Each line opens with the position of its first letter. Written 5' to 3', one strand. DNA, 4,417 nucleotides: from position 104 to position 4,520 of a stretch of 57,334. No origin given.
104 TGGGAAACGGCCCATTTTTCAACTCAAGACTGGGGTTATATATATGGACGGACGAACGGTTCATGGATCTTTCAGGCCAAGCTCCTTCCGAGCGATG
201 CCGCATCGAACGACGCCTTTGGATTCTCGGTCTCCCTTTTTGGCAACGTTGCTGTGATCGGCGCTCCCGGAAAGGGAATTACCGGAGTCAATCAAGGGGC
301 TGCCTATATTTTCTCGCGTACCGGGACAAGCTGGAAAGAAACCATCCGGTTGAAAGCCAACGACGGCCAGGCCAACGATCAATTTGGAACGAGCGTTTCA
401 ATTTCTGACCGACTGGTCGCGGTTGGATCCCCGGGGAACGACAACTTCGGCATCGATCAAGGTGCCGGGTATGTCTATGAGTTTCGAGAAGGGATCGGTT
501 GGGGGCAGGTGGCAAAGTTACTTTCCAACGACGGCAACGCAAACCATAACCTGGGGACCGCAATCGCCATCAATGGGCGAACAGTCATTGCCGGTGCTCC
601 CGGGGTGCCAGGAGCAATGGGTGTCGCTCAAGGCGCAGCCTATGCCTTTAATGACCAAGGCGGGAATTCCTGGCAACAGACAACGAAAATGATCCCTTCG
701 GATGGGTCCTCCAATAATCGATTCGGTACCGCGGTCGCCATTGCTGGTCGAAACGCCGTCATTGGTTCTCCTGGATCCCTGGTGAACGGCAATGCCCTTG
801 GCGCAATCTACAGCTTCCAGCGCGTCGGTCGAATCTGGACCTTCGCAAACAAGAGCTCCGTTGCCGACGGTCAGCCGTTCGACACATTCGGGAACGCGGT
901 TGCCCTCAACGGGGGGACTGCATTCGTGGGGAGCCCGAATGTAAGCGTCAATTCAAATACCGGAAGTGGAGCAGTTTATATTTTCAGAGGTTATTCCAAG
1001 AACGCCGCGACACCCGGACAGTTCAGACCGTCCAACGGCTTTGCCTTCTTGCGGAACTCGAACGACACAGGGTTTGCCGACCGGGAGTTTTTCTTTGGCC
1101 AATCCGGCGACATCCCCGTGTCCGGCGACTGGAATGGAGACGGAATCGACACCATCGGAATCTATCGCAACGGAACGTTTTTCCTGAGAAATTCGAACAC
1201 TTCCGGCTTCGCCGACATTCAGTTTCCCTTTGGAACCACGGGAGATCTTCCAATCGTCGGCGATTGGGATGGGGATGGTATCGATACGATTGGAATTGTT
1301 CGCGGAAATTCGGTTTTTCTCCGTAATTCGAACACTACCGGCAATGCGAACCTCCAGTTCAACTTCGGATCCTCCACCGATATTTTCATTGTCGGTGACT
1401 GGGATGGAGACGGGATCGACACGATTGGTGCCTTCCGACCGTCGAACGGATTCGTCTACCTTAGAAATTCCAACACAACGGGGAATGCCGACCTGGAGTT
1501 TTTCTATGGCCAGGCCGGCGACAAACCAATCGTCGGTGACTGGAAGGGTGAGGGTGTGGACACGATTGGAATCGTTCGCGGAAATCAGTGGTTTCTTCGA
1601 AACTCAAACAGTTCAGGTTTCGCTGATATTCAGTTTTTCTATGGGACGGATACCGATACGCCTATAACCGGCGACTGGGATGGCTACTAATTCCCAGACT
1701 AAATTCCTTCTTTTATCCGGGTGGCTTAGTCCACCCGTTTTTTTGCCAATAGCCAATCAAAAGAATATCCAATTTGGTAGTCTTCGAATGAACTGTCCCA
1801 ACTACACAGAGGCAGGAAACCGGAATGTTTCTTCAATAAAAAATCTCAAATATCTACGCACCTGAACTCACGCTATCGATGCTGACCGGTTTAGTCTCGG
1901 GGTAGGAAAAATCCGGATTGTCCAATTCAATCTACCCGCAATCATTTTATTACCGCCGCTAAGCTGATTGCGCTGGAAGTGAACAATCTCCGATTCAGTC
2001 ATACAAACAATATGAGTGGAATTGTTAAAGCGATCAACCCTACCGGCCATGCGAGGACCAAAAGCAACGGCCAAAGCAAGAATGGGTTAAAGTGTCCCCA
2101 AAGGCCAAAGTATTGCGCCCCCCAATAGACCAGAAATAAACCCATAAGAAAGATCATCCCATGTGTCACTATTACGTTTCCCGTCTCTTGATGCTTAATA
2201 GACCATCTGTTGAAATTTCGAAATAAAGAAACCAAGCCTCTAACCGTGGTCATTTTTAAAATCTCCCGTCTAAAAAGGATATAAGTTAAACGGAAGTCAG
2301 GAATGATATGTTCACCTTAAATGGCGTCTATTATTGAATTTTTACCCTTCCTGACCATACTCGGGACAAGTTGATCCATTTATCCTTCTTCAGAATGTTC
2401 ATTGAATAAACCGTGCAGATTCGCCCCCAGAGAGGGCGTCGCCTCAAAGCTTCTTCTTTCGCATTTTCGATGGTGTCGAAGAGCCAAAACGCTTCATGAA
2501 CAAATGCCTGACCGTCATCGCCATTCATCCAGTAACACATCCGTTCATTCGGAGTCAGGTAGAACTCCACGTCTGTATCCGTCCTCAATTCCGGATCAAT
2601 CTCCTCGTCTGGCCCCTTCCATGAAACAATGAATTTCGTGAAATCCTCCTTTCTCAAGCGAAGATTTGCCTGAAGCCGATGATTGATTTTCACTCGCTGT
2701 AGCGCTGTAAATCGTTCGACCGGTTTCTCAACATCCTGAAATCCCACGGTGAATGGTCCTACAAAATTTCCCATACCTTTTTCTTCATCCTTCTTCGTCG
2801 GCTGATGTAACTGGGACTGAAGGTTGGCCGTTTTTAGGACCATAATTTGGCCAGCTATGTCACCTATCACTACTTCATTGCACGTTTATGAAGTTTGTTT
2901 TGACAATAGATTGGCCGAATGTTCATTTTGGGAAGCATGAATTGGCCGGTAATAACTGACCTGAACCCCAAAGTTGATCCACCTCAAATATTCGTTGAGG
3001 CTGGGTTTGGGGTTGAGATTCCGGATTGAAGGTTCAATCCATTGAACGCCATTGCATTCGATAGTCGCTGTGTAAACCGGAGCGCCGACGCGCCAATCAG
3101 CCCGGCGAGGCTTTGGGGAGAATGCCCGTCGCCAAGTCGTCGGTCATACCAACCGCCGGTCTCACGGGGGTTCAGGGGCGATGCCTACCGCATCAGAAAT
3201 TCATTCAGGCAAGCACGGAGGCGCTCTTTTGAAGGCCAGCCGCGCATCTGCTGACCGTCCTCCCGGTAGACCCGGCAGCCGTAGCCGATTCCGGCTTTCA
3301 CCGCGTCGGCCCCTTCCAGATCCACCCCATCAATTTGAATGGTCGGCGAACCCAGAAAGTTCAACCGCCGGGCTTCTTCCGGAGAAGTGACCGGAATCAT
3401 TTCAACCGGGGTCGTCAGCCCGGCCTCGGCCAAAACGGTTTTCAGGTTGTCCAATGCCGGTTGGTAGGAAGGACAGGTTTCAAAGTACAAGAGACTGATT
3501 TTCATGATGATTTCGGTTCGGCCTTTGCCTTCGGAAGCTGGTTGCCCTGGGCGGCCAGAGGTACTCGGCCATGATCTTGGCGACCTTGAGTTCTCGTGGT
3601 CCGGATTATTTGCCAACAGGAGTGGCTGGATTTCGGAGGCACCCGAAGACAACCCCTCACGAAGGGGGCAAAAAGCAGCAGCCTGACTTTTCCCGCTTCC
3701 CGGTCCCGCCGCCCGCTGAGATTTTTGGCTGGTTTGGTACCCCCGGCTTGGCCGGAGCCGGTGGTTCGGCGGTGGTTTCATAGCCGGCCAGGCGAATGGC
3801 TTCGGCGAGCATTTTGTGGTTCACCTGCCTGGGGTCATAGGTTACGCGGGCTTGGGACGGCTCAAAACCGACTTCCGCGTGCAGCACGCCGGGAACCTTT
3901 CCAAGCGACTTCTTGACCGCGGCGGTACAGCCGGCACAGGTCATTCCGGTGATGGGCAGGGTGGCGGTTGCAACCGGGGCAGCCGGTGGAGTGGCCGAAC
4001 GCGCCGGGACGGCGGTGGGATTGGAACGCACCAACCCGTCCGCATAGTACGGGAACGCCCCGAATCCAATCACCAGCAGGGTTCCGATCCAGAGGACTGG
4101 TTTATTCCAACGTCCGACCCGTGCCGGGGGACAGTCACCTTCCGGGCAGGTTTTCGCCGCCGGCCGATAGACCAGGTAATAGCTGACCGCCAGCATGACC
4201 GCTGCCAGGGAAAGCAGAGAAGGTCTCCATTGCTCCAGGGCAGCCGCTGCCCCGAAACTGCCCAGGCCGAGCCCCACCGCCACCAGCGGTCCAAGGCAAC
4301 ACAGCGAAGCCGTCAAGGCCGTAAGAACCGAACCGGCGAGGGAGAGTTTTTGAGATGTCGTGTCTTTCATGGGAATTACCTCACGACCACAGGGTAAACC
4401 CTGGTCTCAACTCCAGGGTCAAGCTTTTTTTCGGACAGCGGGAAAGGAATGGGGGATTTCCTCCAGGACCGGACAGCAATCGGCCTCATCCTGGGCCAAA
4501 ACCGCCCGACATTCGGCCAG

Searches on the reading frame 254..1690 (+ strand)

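Call 25: search_protein_families(library=pfam, proteins=[window:254-1690:+], max_evalue=0.001)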
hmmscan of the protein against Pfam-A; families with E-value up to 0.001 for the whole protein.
window:254-1690:+ (478 aa): 1 family
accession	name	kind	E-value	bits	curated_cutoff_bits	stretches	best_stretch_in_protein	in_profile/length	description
PF14312.12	FG-GAP_2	-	8.6e-47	157.5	23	4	27-75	1-49/49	FG-GAP repeat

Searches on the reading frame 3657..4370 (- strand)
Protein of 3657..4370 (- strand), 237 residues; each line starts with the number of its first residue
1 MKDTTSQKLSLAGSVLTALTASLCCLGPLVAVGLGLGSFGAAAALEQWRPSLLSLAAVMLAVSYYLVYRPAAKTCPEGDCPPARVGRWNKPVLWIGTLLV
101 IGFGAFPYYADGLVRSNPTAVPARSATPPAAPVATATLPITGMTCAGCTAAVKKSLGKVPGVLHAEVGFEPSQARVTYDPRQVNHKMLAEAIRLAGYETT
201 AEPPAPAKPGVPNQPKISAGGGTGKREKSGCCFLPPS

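Call 25: search_protein_families(library=pfam, proteins=[window:3657-4370:-], max_evalue=0.001)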
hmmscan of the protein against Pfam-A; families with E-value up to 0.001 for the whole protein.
window:3657-4370:- (237 aa): 2 families
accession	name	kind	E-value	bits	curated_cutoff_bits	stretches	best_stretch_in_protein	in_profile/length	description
PF02411.20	MerT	-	4.3e-17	62.7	32.9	1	3-109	3-111/116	MerT mercuric transport protein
PF00403.32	HMA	-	2e-15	57.3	24.8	1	137-198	1-62/62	Heavy-metal-associated domain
